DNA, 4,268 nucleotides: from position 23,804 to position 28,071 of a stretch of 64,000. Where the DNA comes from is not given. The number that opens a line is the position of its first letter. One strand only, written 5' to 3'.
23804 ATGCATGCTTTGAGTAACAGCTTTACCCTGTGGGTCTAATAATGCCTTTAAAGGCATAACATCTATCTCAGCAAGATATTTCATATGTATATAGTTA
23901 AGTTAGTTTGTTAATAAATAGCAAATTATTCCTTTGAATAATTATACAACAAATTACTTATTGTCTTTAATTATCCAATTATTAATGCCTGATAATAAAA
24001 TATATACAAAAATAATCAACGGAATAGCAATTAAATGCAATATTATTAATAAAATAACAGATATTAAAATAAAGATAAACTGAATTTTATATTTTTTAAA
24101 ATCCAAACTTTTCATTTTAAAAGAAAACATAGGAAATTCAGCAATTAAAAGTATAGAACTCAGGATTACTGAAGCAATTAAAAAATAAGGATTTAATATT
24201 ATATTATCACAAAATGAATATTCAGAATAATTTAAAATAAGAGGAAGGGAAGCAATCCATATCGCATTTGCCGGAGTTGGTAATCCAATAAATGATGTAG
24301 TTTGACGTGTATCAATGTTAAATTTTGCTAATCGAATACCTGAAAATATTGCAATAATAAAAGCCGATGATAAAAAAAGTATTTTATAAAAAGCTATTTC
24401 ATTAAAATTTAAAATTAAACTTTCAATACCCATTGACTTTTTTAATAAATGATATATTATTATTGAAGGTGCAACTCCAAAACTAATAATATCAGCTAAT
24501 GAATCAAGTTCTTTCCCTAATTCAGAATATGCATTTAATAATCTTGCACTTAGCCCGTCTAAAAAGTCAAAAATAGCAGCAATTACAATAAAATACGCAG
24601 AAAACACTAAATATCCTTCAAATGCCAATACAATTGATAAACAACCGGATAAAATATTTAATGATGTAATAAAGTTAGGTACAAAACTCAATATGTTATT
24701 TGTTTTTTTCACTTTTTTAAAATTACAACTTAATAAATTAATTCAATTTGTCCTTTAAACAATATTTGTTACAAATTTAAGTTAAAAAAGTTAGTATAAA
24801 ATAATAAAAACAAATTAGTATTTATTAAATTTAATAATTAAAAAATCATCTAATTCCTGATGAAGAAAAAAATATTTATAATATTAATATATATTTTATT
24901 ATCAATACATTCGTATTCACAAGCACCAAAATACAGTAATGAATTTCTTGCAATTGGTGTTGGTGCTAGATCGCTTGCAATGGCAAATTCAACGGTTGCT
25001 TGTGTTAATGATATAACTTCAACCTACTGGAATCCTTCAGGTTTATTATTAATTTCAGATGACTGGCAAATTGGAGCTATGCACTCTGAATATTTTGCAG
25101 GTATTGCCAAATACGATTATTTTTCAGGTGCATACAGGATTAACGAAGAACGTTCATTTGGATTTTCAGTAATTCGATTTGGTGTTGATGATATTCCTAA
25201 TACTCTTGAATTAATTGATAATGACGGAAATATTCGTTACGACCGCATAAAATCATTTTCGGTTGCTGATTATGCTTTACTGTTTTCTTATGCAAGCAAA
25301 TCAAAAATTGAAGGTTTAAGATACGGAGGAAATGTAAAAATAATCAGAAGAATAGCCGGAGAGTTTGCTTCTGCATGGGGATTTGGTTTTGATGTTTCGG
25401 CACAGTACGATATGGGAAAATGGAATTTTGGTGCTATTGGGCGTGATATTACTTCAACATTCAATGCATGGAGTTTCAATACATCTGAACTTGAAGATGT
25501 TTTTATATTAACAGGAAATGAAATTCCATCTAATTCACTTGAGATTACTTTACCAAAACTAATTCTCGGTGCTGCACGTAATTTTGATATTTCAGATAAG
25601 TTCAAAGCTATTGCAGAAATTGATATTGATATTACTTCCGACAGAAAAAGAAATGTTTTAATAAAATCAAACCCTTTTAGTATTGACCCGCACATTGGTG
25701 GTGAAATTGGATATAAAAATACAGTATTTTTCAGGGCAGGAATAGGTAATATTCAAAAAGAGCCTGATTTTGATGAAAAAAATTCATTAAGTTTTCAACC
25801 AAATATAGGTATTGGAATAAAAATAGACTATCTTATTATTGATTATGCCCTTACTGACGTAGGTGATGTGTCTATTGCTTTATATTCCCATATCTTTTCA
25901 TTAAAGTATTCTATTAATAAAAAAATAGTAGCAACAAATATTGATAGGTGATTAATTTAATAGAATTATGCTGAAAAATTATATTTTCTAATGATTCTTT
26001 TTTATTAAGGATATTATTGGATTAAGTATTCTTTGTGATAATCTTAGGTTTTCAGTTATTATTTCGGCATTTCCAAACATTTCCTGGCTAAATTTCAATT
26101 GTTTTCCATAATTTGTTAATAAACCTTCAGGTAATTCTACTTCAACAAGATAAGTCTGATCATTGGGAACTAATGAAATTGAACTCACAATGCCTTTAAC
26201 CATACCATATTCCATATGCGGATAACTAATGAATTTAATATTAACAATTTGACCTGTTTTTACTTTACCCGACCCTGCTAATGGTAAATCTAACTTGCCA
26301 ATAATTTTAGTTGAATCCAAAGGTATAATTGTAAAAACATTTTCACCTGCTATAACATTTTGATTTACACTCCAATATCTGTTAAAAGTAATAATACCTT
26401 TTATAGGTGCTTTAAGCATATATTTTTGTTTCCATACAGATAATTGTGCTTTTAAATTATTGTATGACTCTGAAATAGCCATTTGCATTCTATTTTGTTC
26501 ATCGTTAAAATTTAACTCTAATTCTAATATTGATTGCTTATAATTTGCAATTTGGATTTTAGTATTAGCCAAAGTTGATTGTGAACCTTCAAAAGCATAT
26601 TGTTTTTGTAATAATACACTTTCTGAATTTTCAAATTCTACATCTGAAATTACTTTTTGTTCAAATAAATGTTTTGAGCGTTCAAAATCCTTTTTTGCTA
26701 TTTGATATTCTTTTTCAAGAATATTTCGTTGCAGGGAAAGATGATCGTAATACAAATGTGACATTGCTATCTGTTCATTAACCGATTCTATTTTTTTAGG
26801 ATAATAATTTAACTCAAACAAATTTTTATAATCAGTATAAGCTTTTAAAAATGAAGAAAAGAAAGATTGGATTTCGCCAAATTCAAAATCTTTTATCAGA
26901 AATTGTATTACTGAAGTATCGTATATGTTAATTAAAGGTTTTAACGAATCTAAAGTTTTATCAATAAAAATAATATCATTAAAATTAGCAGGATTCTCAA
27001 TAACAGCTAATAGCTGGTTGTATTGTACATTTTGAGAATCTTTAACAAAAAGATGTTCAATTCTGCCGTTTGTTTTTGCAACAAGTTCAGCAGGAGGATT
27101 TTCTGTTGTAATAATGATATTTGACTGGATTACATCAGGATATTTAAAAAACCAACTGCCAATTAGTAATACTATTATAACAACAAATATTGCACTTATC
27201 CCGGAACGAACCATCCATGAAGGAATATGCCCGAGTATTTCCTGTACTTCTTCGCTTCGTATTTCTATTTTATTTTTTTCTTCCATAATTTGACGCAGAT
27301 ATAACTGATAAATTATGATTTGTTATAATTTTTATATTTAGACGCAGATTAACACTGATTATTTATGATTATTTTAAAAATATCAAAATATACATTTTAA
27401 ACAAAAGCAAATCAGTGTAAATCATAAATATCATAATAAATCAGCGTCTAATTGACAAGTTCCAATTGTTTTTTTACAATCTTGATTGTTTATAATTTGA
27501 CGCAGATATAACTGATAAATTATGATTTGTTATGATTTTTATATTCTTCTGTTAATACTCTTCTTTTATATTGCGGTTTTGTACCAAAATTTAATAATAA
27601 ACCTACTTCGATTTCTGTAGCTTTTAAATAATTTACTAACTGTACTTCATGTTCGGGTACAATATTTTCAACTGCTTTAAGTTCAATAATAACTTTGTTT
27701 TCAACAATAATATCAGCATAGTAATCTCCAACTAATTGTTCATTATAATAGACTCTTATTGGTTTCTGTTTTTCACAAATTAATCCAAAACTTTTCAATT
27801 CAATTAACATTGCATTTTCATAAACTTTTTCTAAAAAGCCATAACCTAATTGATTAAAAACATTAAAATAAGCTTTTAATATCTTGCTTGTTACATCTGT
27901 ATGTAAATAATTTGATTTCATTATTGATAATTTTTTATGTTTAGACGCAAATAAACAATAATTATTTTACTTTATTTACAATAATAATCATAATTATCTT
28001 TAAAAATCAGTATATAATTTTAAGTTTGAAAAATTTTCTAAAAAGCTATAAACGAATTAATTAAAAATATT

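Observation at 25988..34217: RiPP gene cluster combining an ATP-grasp ligase, a radical-SAM-less SPASM protein and a C39-ABC/HlyD exporter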

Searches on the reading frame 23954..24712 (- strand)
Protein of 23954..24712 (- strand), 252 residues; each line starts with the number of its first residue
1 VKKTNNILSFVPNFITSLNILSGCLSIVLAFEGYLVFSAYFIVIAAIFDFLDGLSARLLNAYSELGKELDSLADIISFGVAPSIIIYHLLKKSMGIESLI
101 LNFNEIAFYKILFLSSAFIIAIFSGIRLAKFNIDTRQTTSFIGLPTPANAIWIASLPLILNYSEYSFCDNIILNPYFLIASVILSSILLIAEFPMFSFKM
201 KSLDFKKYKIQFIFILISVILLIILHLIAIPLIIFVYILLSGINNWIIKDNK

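Call 47: search_protein_families(library=ncbifam, proteins=[window:23954-24712:-], max_evalue=0.001)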
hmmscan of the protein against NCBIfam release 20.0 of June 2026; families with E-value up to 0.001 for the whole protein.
window:23954-24712:- (252 aa): 10 families
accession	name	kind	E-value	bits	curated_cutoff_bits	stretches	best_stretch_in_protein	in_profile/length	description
TIGR00473.1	pssA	equivalog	9.4e-34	116.7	107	1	16-182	1-150/153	CDP-diacylglycerol--serine O-phosphatidyltransferase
NF038087.1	arch_ser_synth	exception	4.3e-25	88.6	240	1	11-238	6-210/216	archaetidylserine synthase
TIGR04217.1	archae_ser_T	exception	1.4e-21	77.3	200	1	11-239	9-210/221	archaetidylserine synthase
NF038086.1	anchor_synt_A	exception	5.2e-17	62.4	200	1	13-158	11-147/222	protein sorting system archaetidylserine synthase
NF040950.1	archin_ph_syn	equivalog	8.5e-10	38.8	180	1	8-87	22-103/191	archaetidylinositol phosphate synthase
NF045883.1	PIPSynth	equivalog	1.6e-06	27.9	170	1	10-89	23-104/197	phosphatidylinositol phosphate synthase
TIGR00560.1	pgsA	equivalog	6e-06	26.9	109.1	1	11-86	3-82/183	CDP-diacylglycerol--glycerol-3-phosphate 3-phosphatidyltransferase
NF053678.1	ClpnSynClsA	equivalog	7.3e-05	23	240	1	11-75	5-70/180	cardiolipin synthase ClsA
NF052561.1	PIPSynBT1523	equivalog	0.00053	19.8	350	1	11-100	26-125/232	hypothetical protein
NF008090.0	PRK10832.1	equivalog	0.00058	20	304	1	26-88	23-85/182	CDP-diacylglycerol--glycerol-3-phosphate 3-phosphatidyltransferase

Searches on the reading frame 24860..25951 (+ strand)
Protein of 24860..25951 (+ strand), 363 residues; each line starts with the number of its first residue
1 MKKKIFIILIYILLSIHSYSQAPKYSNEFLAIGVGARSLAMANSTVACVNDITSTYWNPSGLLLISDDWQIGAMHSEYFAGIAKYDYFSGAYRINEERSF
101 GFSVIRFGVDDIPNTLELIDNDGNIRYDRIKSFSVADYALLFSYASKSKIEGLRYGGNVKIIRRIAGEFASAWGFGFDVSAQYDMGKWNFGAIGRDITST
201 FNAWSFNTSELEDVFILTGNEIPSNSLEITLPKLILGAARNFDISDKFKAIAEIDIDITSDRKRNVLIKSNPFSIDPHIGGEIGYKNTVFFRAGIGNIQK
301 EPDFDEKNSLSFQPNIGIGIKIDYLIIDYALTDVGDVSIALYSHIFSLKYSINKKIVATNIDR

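Call 47: search_protein_families(library=ncbifam, proteins=[window:24860-25951:+], max_evalue=0.001)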
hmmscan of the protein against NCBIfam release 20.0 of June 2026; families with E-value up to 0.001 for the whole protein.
window:24860-25951:+ (363 aa): 4 families
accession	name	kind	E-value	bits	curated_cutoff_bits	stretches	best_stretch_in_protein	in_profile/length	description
NF052325.1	PorVQ2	equivalog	5.4e-150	499.2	325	1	7-353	7-354/354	putative type IX sorting system protein PorV2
NF033709.1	PorV_fam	subfamily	1.4e-28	100.5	90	1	28-351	5-325/326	PorV/PorQ family protein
NF033711.1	T9SS_PorQ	equivalog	3.7e-16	59.1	220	1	3-350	2-333/335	type IX secretion system protein PorQ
NF033710.1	T9SS_OM_PorV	equivalog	3.8e-09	36.2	250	1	23-184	22-183/367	type IX secretion system outer membrane channel protein PorV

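Call 48: search_protein_families(library=pfam, proteins=[window:24860-25951:+], max_evalue=1)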
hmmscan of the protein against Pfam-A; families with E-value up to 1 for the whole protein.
window:24860-25951:+ (363 aa): 2 families
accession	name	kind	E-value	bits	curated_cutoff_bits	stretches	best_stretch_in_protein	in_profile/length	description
PF19572.5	PorV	-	2.1e-06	27.9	27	1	28-186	14-172/243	Type IX secretion system protein PorV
PF03349.22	Toluene_X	-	0.02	13.8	29.7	1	89-190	145-218/421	Outer membrane protein transport protein (OMPP1/FadL/TodX)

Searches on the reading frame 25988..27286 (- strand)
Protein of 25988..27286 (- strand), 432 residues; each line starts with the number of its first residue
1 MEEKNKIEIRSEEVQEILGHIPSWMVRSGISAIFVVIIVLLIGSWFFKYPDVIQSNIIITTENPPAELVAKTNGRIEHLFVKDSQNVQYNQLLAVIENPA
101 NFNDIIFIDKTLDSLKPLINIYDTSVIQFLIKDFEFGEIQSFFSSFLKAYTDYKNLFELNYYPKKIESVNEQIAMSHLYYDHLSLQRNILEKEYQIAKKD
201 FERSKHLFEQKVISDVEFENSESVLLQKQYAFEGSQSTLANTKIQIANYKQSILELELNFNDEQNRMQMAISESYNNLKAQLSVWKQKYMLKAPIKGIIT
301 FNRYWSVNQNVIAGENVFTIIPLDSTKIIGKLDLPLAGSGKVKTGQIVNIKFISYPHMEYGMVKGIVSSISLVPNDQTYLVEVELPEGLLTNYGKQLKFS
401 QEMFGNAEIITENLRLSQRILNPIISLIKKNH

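Call 3: search_protein_families(library=ncbifam, proteins=[window:25988-27286:-], max_evalue=0.01)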
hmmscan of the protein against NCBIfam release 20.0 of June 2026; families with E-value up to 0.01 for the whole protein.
window:25988-27286:- (432 aa): 8 families
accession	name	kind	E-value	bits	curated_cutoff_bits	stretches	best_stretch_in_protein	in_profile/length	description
TIGR01843.1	type_I_hlyD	subfamily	9.5e-30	103.9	208.65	1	26-426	4-413/422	HlyD family type I secretion periplasmic adaptor subunit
TIGR01730.1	RND_mfp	subfamily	2.7e-14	52.9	94.9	2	276-385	126-225/322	efflux RND transporter periplasmic adaptor subunit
TIGR00998.1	8a0101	subfamily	3e-12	46.2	390.8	1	165-376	88-295/334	EmrA/EmrK family multidrug efflux transporter periplasmic adaptor subunit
TIGR00999.1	8a0102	subfamily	2.6e-10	39.9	319.3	1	187-353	29-154/271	CzcB/NccB family metal efflux transporter periplasmic adaptor subunit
TIGR03794.1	NHLM_micro_HlyD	equivalog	1.7e-08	33.8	156.2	1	30-375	23-341/421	NHLP bacteriocin system secretion protein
TIGR02971.1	heterocyst_DevB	subfamily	4.9e-08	32.7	129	1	188-299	107-215/327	ABC exporter membrane fusion protein, DevB family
NF008606.0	PRK11578.1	equivalog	0.00081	18.6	342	0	70-116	66-112/371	macrolide transporter subunit MacA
NF002939.0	PRK03598.1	equivalog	0.0017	17.6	393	0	192-319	122-234/332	secretion protein HlyD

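Call 4: search_protein_families(library=pfam, proteins=[window:25988-27286:-], max_evalue=0.01)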
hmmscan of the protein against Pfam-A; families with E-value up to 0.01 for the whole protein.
window:25988-27286:- (432 aa): 1 family
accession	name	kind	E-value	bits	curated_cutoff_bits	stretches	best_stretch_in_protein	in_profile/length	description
PF13437.12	HlyD_3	-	2.7e-10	41.3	22.2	1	291-386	2-94/106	HlyD family secretion protein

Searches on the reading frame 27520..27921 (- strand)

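Call 3: search_protein_families(library=ncbifam, proteins=[window:27520-27921:-], max_evalue=0.01)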
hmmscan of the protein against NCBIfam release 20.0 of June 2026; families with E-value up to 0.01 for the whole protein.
window:27520-27921:- (133 aa): 1 family
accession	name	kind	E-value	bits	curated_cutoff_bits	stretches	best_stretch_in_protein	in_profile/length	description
TIGR04256.1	GxxExxY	subfamily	4.3e-40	136.7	35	1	10-120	2-114/116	GxxExxY protein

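Call 4: search_protein_families(library=pfam, proteins=[window:27520-27921:-], max_evalue=0.01)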
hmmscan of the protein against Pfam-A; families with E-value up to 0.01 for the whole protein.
window:27520-27921:- (133 aa): 1 family
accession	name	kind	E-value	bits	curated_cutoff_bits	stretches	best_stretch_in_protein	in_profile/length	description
PF13366.12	PDDEXK_3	-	9.8e-42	142.5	22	1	9-120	2-116/117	PD-(D/E)XK nuclease superfamily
